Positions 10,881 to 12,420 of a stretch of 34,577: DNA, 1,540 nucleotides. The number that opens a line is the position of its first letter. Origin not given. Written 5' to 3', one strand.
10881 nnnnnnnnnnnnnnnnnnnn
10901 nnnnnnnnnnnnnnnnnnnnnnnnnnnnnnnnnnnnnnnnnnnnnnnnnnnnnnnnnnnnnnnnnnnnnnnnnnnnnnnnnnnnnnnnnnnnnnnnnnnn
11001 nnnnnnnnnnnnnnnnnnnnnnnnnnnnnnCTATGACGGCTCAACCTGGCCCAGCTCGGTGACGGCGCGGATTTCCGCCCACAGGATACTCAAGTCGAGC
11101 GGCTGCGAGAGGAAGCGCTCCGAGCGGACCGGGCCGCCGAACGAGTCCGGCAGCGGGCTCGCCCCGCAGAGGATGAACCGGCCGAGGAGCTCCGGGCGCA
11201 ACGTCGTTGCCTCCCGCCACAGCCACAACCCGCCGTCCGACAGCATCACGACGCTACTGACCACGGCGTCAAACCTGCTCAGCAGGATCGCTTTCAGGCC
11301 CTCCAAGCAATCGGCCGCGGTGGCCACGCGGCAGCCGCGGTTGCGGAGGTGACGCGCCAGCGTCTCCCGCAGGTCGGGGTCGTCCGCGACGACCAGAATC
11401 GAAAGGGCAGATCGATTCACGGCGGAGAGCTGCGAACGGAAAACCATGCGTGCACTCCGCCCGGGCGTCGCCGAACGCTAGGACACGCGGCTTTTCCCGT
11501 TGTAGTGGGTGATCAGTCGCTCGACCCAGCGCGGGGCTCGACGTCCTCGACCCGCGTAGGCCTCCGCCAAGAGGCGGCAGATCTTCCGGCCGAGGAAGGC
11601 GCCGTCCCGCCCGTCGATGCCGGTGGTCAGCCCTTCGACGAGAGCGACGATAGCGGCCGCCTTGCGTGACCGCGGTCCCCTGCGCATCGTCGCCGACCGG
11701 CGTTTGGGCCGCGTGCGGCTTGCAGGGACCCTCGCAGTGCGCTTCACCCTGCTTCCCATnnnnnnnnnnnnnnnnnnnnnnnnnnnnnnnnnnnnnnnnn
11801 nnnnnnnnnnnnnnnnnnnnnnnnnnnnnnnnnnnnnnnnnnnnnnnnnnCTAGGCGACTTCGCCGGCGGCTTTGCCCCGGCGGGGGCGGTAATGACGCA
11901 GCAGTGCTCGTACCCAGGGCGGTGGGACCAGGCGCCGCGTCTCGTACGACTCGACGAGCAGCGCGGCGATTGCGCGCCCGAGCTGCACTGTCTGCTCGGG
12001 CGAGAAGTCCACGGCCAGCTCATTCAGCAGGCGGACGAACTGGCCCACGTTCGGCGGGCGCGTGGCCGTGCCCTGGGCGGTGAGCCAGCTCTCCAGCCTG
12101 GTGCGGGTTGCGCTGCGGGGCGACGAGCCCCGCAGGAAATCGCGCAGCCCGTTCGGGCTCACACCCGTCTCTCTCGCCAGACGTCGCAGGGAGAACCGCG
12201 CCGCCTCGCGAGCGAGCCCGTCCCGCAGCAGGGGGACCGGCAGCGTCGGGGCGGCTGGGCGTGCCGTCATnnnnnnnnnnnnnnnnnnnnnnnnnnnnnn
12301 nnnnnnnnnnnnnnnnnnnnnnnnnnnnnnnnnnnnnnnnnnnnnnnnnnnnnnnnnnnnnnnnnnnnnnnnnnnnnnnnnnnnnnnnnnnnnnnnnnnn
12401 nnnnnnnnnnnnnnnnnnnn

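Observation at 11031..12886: Tandem array of three paralogous genes of an uncharacterised HTH family plus a pseudo-receiver, wedged between the two putative SOS units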

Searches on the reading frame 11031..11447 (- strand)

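Call 3: search_protein_families(library=pfam, proteins=[window:11031-11447:-], max_evalue=1)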
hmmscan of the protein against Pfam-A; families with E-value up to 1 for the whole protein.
window:11031-11447:- (138 aa): 3 families
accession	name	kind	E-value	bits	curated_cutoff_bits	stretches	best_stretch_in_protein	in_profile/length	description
PF00072.30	Response_reg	-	1.9e-06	28.5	30.2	1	17-79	1-63/111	Response regulator receiver domain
PF20555.3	DUF6767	-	0.094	13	27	1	18-37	33-52/57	Domain of unknown function (DUF6767)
PF11125.13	Phage_MS2_lysis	-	0.16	12.4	25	0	117-134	34-51/54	Bacteriophage MS2, lysis protein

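Call 39: search_protein_families(library=ncbifam, proteins=[window:11034-11447:-], max_evalue=0.1)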
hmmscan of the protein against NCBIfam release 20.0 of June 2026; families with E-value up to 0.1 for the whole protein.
window:11034-11447:- (138 aa): 35 families (the best 25 are shown)
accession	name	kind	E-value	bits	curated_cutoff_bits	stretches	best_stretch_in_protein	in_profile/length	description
NF046022.1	RespRegCpdRBruc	equivalog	1.2e-10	41.4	180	1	16-129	3-116/120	cell cycle two-component system response regulator CpdR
NF011695.0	PRK15115.1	equivalog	9.6e-09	34.5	763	1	11-129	3-121/445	two-component system response regulator GlrR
NF041733.1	resp_reg_CseB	equivalog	2.8e-07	30.2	350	1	16-129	2-114/228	two-component system response regulator CseB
NF008099.0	PRK10841.1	equivalog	1.5e-05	22.9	920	1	9-70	819-880/949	two-component system sensor histidine kinase RcsC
NF007005.1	PRK09468.1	equivalog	1.7e-05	24.3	331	1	16-84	5-73/237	osmolarity response regulator transcription factor OmpR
TIGR01818.1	ntrC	equivalog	2e-05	23.6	558.6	1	17-94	1-76/463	nitrogen regulation protein NR(I)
NF053512.1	nitric_RR_NosR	exception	2.1e-05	23.8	400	1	17-97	1-80/422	response regulator c-di-GMP phosphodiesterase, NosR family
NF052573.1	HisKinEspAMyxo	equivalog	2.5e-05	22.5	1400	1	15-120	633-740/755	serine histidine kinase EspA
NF046026.1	HisKinCckACaul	equivalog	7.1e-05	21.1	1000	1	16-83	560-629/678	cell cycle histidine kinase CckA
NF046020.1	HisKinCckABruc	equivalog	8.4e-05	20.6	1000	1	16-92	751-827/868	cell cycle histidine kinase CckA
NF051850.1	RespRegRprY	equivalog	0.00015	21.2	370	1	15-129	5-119/234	response regulator transcription factor RprY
NF053854.1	RespRegPhoBBctds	equivalog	0.00024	20.6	270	1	17-74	1-57/225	two-component system response regulator PhoB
NF045505.1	RR_RssB_Pseudo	equivalog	0.00047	19.3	700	1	13-101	4-91/394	two-component system response regulator RssB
NF045944.1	ResRegRpaBCyano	equivalog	0.0016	17.8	330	1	18-74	1-57/229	response regulator transcription factor RpaB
NF033120.0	vanR_FM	exception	0.0022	17.7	460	1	14-69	3-58/231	vancomycin resistance response regulator transcription factor, VanR-F/VanR-M family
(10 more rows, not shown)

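Call 72: search_protein_families(library=padloc, proteins=[window:11034-11447:-], max_evalue=0.01)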
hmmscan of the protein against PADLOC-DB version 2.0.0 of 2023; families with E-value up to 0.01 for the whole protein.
window:11034-11447:- (138 aa): 0 families

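Call 73: search_protein_families(library=phrogs, proteins=[window:11034-11447:-], max_evalue=0.01)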
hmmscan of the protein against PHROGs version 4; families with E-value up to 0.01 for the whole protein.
window:11034-11447:- (138 aa): 2 families
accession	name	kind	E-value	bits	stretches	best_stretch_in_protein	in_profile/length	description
phrog_5982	-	unknown function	2.9e-07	29.7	1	10-131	864-986/1030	-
phrog_731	-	unknown function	8.6e-07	29.5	1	16-79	3-66/227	-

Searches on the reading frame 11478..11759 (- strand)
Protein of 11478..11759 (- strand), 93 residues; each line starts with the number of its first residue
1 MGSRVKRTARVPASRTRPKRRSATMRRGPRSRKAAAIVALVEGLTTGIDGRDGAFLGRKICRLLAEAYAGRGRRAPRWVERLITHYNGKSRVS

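Call 3: search_protein_families(library=pfam, proteins=[window:11478-11759:-], max_evalue=1)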
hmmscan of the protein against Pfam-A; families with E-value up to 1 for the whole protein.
window:11478-11759:- (93 aa): 0 families

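Call 39: search_protein_families(library=ncbifam, proteins=[window:11481-11759:-], max_evalue=0.1)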
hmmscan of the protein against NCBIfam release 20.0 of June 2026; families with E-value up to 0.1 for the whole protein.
window:11481-11759:- (93 aa): 0 families

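Call 60: predict_structure(alignment_id=A4)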
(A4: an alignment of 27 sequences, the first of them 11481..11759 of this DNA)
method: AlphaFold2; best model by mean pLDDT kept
length: 93 residues; sequences in the alignment: 27
mean_pLDDT: 70.7   pTM: 0.45
mean pLDDT of the five models: 70.7, 69.7, 69.3, 65.6, 65.5
residues with pLDDT >= 90: 5; 70-90: 50; 50-70: 30; < 50: 8
segments of 3 or more residues with pLDDT < 50: 1-3, 91-93
pLDDT, mean of each block of 10 residues (from residue 1): 55 54 54 73 72 81 89 88 77 44
secondary structure, 60 per line:
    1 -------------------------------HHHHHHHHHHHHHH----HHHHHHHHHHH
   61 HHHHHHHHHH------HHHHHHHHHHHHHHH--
elements in order: H32-45 H50-70 H77-91

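Call 65: fold_search(model_id=the predicted structure, library=pdb)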
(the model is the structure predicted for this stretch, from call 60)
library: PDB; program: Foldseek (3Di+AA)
matches with E <= 10: 8; with E <= 0.001: 0
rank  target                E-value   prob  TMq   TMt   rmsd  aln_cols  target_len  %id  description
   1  1txu                  4.3e+00  0.12  0.33  0.16   4.6        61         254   15  Crystal Structure of the Vps9 Domain of Rabex-5 (released 2004-09-21)
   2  6lgq_C                5.2e+00  0.18  0.40  0.18  12.7        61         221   20  The crystal complex structure of histidine kinase and response regulator (released 2020-12-09)
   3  2fu2                  5.2e+00  0.15  0.38  0.43   4.1        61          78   15  Crystal structure of protein SPy2152 from Streptococcus pyogenes (released 2006-03-07)
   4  3fav_D                6.7e+00  0.06  0.25  0.28   9.8        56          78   14  Structure of the CFP10-ESAT6 complex from Mycobacterium tuberculosis (released 2009-11-24)
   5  8f8y_A                9.1e+00  0.20  0.39  0.09   1.7        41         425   12  PHF2 (PHD+JMJ) in Complex with VRK1 N-Terminal Peptide (released 2023-01-18)
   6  1wa8_MODEL_1_B        9.1e+00  0.04  0.24  0.24   8.9        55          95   14  Solution Structure of the CFP-10.ESAT-6 Complex. Major Virulence Determinants of Pathogenic Mycobacteria (released 2005-06-27)
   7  5do0_B                9.1e+00  0.04  0.28  0.08   5.3        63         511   11  The structure of PKMT1 from Rickettsia prowazekii (released 2016-08-10)
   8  2mv3_MODEL_1_A        9.7e+00  0.03  0.21  0.22  10.9        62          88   11  The N-domain of the AAA metalloproteinase Yme1 from Saccharomyces cerevisiae (released 2015-01-28)

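Call 72: search_protein_families(library=padloc, proteins=[window:11481-11759:-], max_evalue=0.01)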
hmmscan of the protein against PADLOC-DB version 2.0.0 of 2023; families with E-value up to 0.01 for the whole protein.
window:11481-11759:- (93 aa): 0 families

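Call 73: search_protein_families(library=phrogs, proteins=[window:11481-11759:-], max_evalue=0.01)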
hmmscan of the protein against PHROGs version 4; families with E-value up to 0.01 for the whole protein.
window:11481-11759:- (93 aa): 0 families

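Call 94: search_protein_families(library=pfam, alignment_id=A4, max_evalue=1)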
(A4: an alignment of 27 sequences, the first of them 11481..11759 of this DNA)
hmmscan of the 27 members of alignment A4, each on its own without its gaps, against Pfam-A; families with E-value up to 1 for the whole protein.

A. member 1, window:11481-11759:- (93 aa): 0 families

B. families by the number of members that match (of 27 scanned): 8 families
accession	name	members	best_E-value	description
PF15358.11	TSKS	1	0.01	Testis-specific serine kinase substrate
PF22231.2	Hera_RBD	1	0.014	DEAD box helicase Hera, RNA-binding domain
PF17532.7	DUF5451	1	0.041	Family of unknown function (DUF5451)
PF14475.11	Mso1_Sec1_bdg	1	0.048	Sec1-binding region of Mso1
PF16571.11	FBP_C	1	0.17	FBP C-terminal treble-clef zinc-finger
PF07392.17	P19Arf_N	1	0.18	Cyclin-dependent kinase inhibitor 2a p19Arf N-terminus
PF20653.3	COG6_C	1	0.23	Conserved Oligomeric Golgi complex subunit 6, C-terminal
PF00327.25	Ribosomal_L30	1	0.24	Ribosomal protein L30p/L7e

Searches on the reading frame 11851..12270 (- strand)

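Call 3: search_protein_families(library=pfam, proteins=[window:11851-12270:-], max_evalue=1)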
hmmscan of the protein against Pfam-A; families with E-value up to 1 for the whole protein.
window:11851-12270:- (139 aa): 4 families
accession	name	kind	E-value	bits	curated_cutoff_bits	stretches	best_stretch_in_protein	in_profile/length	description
PF13560.12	HTH_31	-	3e-05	24.7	27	1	20-53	9-43/64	Helix-turn-helix domain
PF01381.28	HTH_3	-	0.0012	19.2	23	1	20-52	4-37/55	Helix-turn-helix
PF13404.12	HTH_AsnC-type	-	0.028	14.7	27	1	22-40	14-32/42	AsnC-type helix-turn-helix domain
PF13413.12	HTH_25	-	0.12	12.7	24.6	0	20-43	5-28/62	Helix-turn-helix domain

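Call 39: search_protein_families(library=ncbifam, proteins=[window:11854-12270:-], max_evalue=0.1)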
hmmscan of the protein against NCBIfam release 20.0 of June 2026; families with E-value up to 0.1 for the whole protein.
window:11854-12270:- (139 aa): 2 families
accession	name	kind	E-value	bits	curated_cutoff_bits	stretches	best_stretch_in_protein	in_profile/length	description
NF033546.1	transpos_IS21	equivalog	0.0069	15.9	160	1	24-133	7-104/294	IS21 family transposase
NF033172.0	N_to_GlyXaaXaa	domain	0.081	13.1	40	0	40-90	40-92/122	collagen-like repeat preface domain-containing protein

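Call 72: search_protein_families(library=padloc, proteins=[window:11854-12270:-], max_evalue=0.01)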
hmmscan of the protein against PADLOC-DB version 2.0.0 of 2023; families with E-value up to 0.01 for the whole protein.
window:11854-12270:- (139 aa): 0 families

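Call 73: search_protein_families(library=phrogs, proteins=[window:11854-12270:-], max_evalue=0.01)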
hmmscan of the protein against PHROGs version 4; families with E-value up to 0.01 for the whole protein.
window:11854-12270:- (139 aa): 0 families
